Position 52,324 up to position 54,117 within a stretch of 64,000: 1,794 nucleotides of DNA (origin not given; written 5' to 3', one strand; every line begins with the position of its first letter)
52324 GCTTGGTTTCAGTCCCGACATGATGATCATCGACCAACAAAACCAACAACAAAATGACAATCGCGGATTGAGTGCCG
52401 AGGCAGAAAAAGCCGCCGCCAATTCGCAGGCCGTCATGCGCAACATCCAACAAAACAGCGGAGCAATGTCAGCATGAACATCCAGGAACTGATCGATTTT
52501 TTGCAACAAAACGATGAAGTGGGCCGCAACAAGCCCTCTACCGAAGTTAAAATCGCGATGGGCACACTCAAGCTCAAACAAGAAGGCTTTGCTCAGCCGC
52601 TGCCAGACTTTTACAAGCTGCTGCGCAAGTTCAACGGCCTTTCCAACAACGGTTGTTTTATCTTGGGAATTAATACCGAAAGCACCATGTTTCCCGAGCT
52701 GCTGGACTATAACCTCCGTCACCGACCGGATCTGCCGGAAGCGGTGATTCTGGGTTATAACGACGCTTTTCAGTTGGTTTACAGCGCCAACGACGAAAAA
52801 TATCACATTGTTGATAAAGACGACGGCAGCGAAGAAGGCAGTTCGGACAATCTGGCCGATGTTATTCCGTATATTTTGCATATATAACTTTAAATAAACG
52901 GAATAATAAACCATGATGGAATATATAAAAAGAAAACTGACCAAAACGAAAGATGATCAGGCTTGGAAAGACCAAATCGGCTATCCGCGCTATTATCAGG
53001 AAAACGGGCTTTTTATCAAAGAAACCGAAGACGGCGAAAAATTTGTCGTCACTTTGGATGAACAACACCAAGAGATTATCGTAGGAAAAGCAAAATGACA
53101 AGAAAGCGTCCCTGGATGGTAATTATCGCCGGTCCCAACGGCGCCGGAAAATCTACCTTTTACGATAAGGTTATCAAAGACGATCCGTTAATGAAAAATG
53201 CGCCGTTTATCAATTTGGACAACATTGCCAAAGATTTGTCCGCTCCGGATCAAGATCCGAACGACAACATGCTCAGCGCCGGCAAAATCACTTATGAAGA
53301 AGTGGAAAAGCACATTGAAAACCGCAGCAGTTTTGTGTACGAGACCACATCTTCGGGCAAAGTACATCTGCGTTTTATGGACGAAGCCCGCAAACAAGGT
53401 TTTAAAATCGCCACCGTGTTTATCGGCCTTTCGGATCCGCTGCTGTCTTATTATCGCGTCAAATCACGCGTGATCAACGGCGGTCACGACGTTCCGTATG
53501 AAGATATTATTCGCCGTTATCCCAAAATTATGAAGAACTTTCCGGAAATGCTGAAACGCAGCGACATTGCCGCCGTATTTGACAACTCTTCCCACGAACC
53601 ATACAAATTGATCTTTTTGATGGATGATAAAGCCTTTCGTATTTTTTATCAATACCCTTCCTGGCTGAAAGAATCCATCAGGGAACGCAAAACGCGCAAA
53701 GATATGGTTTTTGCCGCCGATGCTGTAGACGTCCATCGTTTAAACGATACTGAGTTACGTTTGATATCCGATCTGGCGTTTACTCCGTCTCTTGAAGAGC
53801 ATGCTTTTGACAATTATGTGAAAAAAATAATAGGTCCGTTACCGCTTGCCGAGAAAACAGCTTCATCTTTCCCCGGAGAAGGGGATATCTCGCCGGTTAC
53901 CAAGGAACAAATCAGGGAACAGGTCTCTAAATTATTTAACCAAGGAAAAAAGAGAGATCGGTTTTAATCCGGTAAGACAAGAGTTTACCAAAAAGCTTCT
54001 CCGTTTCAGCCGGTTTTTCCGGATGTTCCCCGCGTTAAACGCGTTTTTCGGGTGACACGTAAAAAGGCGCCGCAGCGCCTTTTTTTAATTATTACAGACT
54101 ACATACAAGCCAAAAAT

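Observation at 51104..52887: Orphan polymorphic-toxin-like pair: a novel N-terminal region fused to a His-His nuclease motif, with an overlapping SUKH immunity gene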

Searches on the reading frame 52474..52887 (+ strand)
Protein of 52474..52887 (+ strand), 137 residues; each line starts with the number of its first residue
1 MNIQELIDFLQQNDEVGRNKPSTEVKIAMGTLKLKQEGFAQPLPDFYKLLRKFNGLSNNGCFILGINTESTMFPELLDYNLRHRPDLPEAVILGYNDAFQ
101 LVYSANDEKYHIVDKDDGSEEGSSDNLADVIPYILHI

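Call 3: search_protein_families(library=pfam, proteins=[window:52474-52887:+], max_evalue=1)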
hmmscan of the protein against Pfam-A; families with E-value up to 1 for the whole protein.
window:52474-52887:+ (137 aa): 1 family
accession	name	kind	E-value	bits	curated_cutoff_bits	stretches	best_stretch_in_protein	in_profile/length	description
PF16904.10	PurL_C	-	0.21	12.4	27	1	48-102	24-77/94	Phosphoribosylformylglycinamidine synthase II C-terminus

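Call 4: search_protein_families(library=ncbifam, proteins=[window:52474-52887:+], max_evalue=1)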
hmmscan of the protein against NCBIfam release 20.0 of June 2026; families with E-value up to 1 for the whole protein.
window:52474-52887:+ (137 aa): 1 family
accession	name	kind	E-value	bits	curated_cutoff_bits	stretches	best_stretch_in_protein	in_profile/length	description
NF038335.1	YPO0640_fam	subfamily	1.7e-11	44.2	55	1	11-135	12-146/150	YrhA family protein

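Call 7: search_solved_structures(query=window:52474-52887:+, max_evalue=10, show_alignments=2)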
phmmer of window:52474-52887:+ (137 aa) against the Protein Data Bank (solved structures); distinct sequences matched with E-value up to 10: 0.

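Call 13: find_homologous_proteins(query=window:52474-52887:+, max_evalue=0.001)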
Query window:52474-52887:+ (137 aa): 9 proteins with E <= 0.001 among 13 candidates.
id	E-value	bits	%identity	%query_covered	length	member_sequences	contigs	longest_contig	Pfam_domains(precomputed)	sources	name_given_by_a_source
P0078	2.2e-82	292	96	100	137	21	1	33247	-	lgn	-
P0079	4.2e-53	197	60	100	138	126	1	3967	-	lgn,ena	-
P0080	1.6e-48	182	60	100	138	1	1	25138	-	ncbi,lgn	-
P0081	6.8e-48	180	59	100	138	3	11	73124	-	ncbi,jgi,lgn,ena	-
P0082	5.4e-47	177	62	100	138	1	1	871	-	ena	-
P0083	6.9e-45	170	56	100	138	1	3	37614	-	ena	-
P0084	8.0e-42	161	54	100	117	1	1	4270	-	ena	-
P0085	6.5e-36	141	59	73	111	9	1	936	-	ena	-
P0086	1.6e-25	108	67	53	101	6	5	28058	-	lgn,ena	-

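Call 18: search_protein_families(library=pfam, alignment_id=A2, max_evalue=1)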
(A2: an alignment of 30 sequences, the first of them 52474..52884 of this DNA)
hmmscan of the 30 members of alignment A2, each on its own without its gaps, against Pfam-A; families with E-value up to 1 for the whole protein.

A. member 1, window:52474-52884:+ (137 aa): 1 family
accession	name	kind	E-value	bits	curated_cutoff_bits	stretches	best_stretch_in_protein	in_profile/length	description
PF16904.10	PurL_C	-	0.21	12.4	27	1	48-102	24-77/94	Phosphoribosylformylglycinamidine synthase II C-terminus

B. families by the number of members that match (of 30 scanned): 14 families
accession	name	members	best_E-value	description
PF09346.15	SMI1_KNR4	12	0.0014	SMI1 / KNR4 family (SUKH-1)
PF14568.11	SUKH_6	11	0.00036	SMI1-KNR4 cell-wall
PF14567.11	SUKH_5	8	0.0014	SMI1-KNR4 cell-wall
PF14080.11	DUF4261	3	0.0026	Domain of unknown function (DUF4261)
PF18160.6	SLATT_5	2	0.1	SMODS and SLOG-associating 2TM effector domain family 5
PF14317.12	YcxB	1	0.038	YcxB-like protein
PF03691.19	UPF0167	1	0.061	Uncharacterised protein family (UPF0167)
PF00568.29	WH1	1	0.069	WH1 domain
PF25465.1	Beta-prop_At4g14310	1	0.071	At4g14310 8-bladed propeller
PF00850.24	Hist_deacetyl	1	0.1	Histone deacetylase domain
PF18229.6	GcnA_N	1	0.14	N-acetyl-beta-D-glucosaminidase N-terminal domain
PF16904.10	PurL_C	1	0.21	Phosphoribosylformylglycinamidine synthase II C-terminus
PF25597.1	SH3_retrovirus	1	0.26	Retroviral polymerase SH3-like domain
PF18427.7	DDR_swiveling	1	0.26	DD-reactivating factor swiveling domain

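Call 19: search_solved_structures(query=A2, max_evalue=10, show_alignments=3)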
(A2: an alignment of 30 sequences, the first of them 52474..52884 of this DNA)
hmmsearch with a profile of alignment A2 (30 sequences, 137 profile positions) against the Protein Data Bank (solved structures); distinct sequences matched with E-value up to 10: 3.
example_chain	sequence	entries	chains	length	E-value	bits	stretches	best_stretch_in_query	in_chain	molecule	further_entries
6ig4_A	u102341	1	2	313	0.77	12.8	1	58-100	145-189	Phosphatidate cytidylyltransferase, mitochondrial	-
6ig2_A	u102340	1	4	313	0.77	12.8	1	58-100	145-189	Phosphatidate cytidylyltransferase, mitochondrial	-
4hrv_A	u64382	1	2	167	1.2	12.1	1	44-118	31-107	Putative lipoprotein GNA1162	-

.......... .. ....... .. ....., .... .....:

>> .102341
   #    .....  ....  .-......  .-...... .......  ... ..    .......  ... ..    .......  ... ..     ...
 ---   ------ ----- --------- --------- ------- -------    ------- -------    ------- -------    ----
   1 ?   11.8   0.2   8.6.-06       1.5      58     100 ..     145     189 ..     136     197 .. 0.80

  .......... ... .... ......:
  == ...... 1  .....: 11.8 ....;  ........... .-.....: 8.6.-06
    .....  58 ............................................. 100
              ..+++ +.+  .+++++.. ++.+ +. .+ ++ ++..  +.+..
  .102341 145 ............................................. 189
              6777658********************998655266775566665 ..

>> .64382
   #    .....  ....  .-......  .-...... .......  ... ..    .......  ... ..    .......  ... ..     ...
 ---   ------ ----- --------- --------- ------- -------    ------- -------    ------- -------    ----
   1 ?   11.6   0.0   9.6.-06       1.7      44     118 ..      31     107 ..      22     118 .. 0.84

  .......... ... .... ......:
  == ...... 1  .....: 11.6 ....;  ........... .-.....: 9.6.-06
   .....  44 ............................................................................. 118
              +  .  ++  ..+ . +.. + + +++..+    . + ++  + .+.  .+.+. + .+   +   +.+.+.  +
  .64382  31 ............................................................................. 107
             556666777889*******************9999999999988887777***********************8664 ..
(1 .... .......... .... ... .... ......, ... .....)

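Call 21: find_homologous_proteins(query=A2, max_evalue=0.001)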
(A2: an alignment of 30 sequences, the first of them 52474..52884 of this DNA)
Query A2 (30 sequences) (137 aa, profile of the alignment): 68 proteins with E <= 0.001 among 1185 candidates.
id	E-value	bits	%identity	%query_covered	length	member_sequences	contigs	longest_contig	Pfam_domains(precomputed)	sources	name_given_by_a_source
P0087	1.7e-50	188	37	89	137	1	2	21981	-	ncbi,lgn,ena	-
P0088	2.4e-50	188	36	91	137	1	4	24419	-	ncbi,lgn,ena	-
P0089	2.4e-50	188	30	90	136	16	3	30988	-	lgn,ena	-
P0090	5.7e-50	187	30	91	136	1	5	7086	-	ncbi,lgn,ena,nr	ncbi:MAG: hypothetical protein IJ532_02565 [Alphaproteobacteria bacterium]|nr:hypothetical protein [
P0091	5.9e-50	186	30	91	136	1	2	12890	-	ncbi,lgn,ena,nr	ncbi:MAG: YrhA family protein [Alphaproteobacteria bacterium]|nr:YrhA family protein [Alphaproteobac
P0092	7.4e-50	186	35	91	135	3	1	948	-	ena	-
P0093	8.6e-50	186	36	91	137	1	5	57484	-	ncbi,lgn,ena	-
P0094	1.2e-49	186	33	91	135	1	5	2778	-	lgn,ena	-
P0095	2.1e-49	185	33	91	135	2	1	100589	-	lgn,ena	-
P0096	2.3e-49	185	33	91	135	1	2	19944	-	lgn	-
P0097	2.5e-49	184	33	91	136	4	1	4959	-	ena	-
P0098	6.4e-49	183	32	91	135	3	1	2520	-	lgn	-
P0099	7.1e-49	183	36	91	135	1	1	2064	-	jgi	jgi:hypothetical protein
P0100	8.8e-49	183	33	96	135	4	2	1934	-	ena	-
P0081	1.2e-48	182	59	100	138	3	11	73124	-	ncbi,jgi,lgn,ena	-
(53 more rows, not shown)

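Call 36: predict_structure(alignment_id=A4)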
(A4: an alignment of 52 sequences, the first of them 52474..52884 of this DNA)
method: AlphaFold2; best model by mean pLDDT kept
length: 137 residues; sequences in the alignment: 52
mean_pLDDT: 95.6   pTM: 0.90
mean pLDDT of the five models: 95.6, 95.6, 95.2, 95.0, 94.9
residues with pLDDT >= 90: 126; 70-90: 11; 50-70: 0; < 50: 0
segments of 3 or more residues with pLDDT < 50: none
pLDDT, mean of each block of 10 residues (from residue 1): 97 96 96 96 97 97 94 95 88 98 97 94 97 97
secondary structure, 60 per line:
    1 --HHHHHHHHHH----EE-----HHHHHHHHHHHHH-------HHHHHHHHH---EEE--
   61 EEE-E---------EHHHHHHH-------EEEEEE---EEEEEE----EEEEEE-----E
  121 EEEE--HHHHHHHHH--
elements in order: H3-12 H24-36 H44-52 E56-58 E61-63 H76-82 E90-95 E99-104 E109-114 E120-124 H127-135

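Call 40: fold_search(model_id=the predicted structure, library=pdb)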
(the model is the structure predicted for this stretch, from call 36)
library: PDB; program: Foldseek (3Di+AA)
matches with E <= 10: 661; with E <= 0.001: 4
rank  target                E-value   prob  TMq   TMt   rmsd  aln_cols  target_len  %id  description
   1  2prv_B                1.6e-04  1.00  0.65  0.60   3.9       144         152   14  Crystal structure of an uncharacterized protein (yobk, bsu18990) from bacillus subtilis at 1.30 A resolution (released 2007-05-22)
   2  2prv_A                4.0e-04  1.00  0.65  0.59   3.9       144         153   15  Crystal structure of an uncharacterized protein (yobk, bsu18990) from bacillus subtilis at 1.30 A resolution (released 2007-05-22)
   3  2icg                  7.1e-04  1.00  0.67  0.59   4.0       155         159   15  Crystal structure of a protein of unknown function (NP_472245.1) from Listeria innocua at 1.65 A resolution (released 2006-09-26)
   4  3d5p_A                8.7e-04  1.00  0.67  0.69   3.7       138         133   14  CRYSTAL STRUCTURE OF A PUTATIVE GLUCAN SYNTHESIS REGULATOR OF SMI1/KNR4 FAMILY (BF1740) FROM BACTEROIDES FRAGILIS NCTC (released 2008-07-15)
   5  6qbo_A                4.2e-02  0.92  0.56  0.38   6.2       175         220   12  structure of the core domaine of Knr4, an intrinsically disordered protein from Saccharomyces cerevisiae - mutant S203 (released 2020-01-29)
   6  6qbm_A                8.6e-02  0.54  0.44  0.30   9.6       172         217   12  structure of the core domaine of Knr4, an intrinsically disordered protein from Saccharomyces cerevisiae - mutant S200 (released 2020-01-29)
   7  2pag                  1.3e-01  0.96  0.69  0.72   3.4       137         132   11  Crystal structure of protein PSPTO_5518 from Pseudomonas syringae pv. tomato (released 2007-04-03)
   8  2yms_B                2.8e-01  0.16  0.20  0.35  11.9        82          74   13  Structure and assembly of a b-propeller with nine blades and a new conserved repetitive sequence motif (released 2013-10-30)
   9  3ffv_A                3.0e-01  0.44  0.44  0.36   4.9       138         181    9  Crystal Structure Analysis of Syd (released 2009-01-27)
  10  7qs4_B                3.2e-01  0.10  0.23  0.18  12.7       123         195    9  Crystal structure of B30.2 PRYSPRY domain of TRIM36 (released 2022-05-04)
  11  8bwc_B                3.4e-01  0.13  0.20  0.09  11.4        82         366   13  E. coli BAM complex (BamABCDE) wild-type (released 2023-05-24)
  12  4v16                  3.7e-01  0.18  0.23  0.11   9.7        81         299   14  KlHsv2 with loop 6CD replaced by a Gly-Ser linker (released 2015-04-01)
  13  8tyq_A                3.7e-01  0.12  0.23  0.04  11.0        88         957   12  Structure of the C-terminal half of LRRK2 bound to GZD-824 (G2019S mutant) (released 2023-12-06)
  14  9l35_A                3.9e-01  0.06  0.19  0.11  11.9       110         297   13  Crystal structure of C45G9.5 protein from Caenorhabditis elegans (released 2025-12-17)
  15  7qs4_A                4.5e-01  0.06  0.21  0.15  14.2       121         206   12  Crystal structure of B30.2 PRYSPRY domain of TRIM36 (released 2022-05-04)
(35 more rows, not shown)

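Call 51: search_protein_families(library=padloc, proteins=[window:52474-52887:+], max_evalue=0.01)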
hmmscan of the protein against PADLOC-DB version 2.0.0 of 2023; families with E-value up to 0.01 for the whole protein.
window:52474-52887:+ (137 aa): 0 families

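Call 62: search_protein_families(library=phrogs, proteins=[window:52474-52887:+], max_evalue=0.01)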
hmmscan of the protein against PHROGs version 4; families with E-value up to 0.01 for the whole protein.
window:52474-52887:+ (137 aa): 0 families

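Call 90: search_protein_families(library=ncbifam, alignment_id=A2, max_evalue=0.001)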
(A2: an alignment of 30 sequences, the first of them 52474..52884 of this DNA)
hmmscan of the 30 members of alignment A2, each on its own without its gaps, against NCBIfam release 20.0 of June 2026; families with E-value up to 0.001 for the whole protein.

A. member 1, window:52474-52884:+ (137 aa): 1 family
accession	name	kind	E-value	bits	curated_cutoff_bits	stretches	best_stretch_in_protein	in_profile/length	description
NF038335.1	YPO0640_fam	subfamily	1.7e-11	44.2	55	1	11-135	12-146/150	YrhA family protein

B. families by the number of members that match (of 30 scanned): 1 family
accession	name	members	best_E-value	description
NF038335.1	YPO0640_fam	30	5.1e-15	YrhA family protein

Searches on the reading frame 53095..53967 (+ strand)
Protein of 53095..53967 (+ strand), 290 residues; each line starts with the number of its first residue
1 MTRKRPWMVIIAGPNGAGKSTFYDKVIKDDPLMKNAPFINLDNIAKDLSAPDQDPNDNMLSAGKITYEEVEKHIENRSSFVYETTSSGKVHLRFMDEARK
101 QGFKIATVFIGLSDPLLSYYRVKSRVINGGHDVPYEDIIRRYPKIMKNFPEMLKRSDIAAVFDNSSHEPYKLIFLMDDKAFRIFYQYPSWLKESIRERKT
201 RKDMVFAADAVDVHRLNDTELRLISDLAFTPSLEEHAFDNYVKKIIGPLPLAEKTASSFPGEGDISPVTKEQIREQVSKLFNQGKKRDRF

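Call 3: search_protein_families(library=pfam, proteins=[window:53095-53967:+], max_evalue=1)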
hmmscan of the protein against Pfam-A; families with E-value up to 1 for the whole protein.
window:53095-53967:+ (290 aa): 13 families
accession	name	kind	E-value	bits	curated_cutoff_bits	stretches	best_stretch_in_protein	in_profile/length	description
PF06414.18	Zeta_toxin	-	6.6e-10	39.2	22.3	1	2-156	12-177/199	Zeta toxin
PF13671.12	AAA_33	-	5.8e-07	30.3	27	1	8-131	1-124/143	AAA domain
PF13173.12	AAA_14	-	0.00098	19.6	27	1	8-50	4-46/129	AAA domain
PF13479.12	AAA_24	-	0.0082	16.4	27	1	6-52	2-41/195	AAA domain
PF13555.12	AAA_29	-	0.01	16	27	1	8-24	24-40/61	P-loop containing region of AAA domain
PF13476.12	AAA_23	-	0.013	16.6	27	1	9-24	22-37/201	AAA domain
PF00005.33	ABC_tran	-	0.03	15.3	25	1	7-24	12-29/137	ABC transporter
PF03029.23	ATP_bind_1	-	0.04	14.1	27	1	11-47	1-38/240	Conserved hypothetical ATP binding protein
PF13304.12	AAA_21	-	0.052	14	27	1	9-125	2-108/304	AAA domain, putative AbiEii toxin, Type IV TA system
PF02463.25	SMC_N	-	0.097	12.5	40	1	7-25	25-43/220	RecF/RecN/SMC N terminal domain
PF01926.29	MMR_HSR1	-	0.13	12.9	21.9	1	9-49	2-42/113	50S ribosome-binding GTPase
PF03266.21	NTPase_1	-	0.14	12.5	23.9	1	9-28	2-21/168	NTPase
PF13514.12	AAA_27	-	0.15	12.1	22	1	5-23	25-43/206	AAA domain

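Call 4: search_protein_families(library=ncbifam, proteins=[window:53095-53967:+], max_evalue=1)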
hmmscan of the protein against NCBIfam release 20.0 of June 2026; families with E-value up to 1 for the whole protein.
window:53095-53967:+ (290 aa): 13 families
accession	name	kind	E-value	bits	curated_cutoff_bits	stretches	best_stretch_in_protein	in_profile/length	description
NF010068.0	PRK13548.1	equivalog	0.017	14.2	261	1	8-25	33-50/261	heme ABC transporter ATP-binding protein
NF006746.0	PRK09270.1-5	subfamily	0.02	13.8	250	1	4-27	19-42/210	nucleoside/nucleotide kinase family protein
NF006744.0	PRK09270.1-3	equivalog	0.024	14.1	281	1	7-29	24-46/213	nucleoside/nucleotide kinase family protein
TIGR03263.1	guanyl_kin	equivalog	0.028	14.1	160.45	1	8-32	3-27/180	guanylate kinase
NF000355.4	ribo_prot_ABC_F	equivalog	0.029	13.2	380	1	9-29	342-362/499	ribosomal protection-like ABC-F family protein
TIGR03411.1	urea_trans_UrtD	equivalog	0.077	12.6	304.1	1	10-26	32-48/242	urea ABC transporter ATP-binding protein UrtD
TIGR01978.1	sufC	equivalog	0.083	12.3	212.8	1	8-29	28-49/243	Fe-S cluster assembly ATPase SufC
TIGR03156.1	GTP_HflX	equivalog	0.085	11.8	216.75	1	8-53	191-236/351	GTPase HflX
NF040873.1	AztA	equivalog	0.093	12.3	220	1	8-23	20-35/191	zinc ABC transporter ATP-binding protein AztA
NF047739.1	antiphage_MADS3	equivalog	0.096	11.8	420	1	9-26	24-41/427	methylation-associated defense system AAA family ATPase MAD3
NF007171.0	PRK09602.1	subfamily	0.13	11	387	1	9-42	5-38/397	YchF-related putative GTPase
NF003810.1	PRK05399.1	equivalog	0.2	10.3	480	1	7-23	602-618/793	DNA mismatch repair protein MutS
NF045998.1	cleave_ABC_plasm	equivalog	0.2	9.9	500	1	9-40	496-527/673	Mbov_0121 family peptidase domain-containing ABC transporter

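Call 51: search_protein_families(library=padloc, proteins=[window:53095-53967:+], max_evalue=0.01)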
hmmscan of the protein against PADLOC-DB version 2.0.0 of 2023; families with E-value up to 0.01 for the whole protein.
window:53095-53967:+ (290 aa): 5 families
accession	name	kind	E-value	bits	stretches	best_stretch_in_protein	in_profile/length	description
PDLC02981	AriAB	-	0.00027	17.8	1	5-25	22-42/694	-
PDLC03865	LmuB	-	0.00068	15.9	1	9-26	34-51/1007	-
PDLC04135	mad3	-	0.0041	14.7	1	8-24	24-40/374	mads_3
PDLC04790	PDC-S01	-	0.0052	13.6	1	8-70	29-87/422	-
PDLC02980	AriA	-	0.0076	14.2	0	9-139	2-122/304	-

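Call 62: search_protein_families(library=phrogs, proteins=[window:53095-53967:+], max_evalue=0.01)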
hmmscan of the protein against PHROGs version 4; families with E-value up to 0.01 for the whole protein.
window:53095-53967:+ (290 aa): 3 families
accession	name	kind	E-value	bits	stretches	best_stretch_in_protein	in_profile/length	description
phrog_2071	-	other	3.1e-05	24.9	1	3-142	13-138/282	ATPase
phrog_761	-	other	0.0059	17.3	0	3-29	16-42/362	thymidylate kinase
phrog_800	-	head and packaging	0.0093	15.6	1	4-38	30-64/511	terminase small subunit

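Call 89: search_solved_structures(query=window:53095-53967:+, max_evalue=0.01, show_alignments=0)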
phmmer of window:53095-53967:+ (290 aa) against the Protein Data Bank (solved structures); distinct sequences matched with E-value up to 0.01: 0.
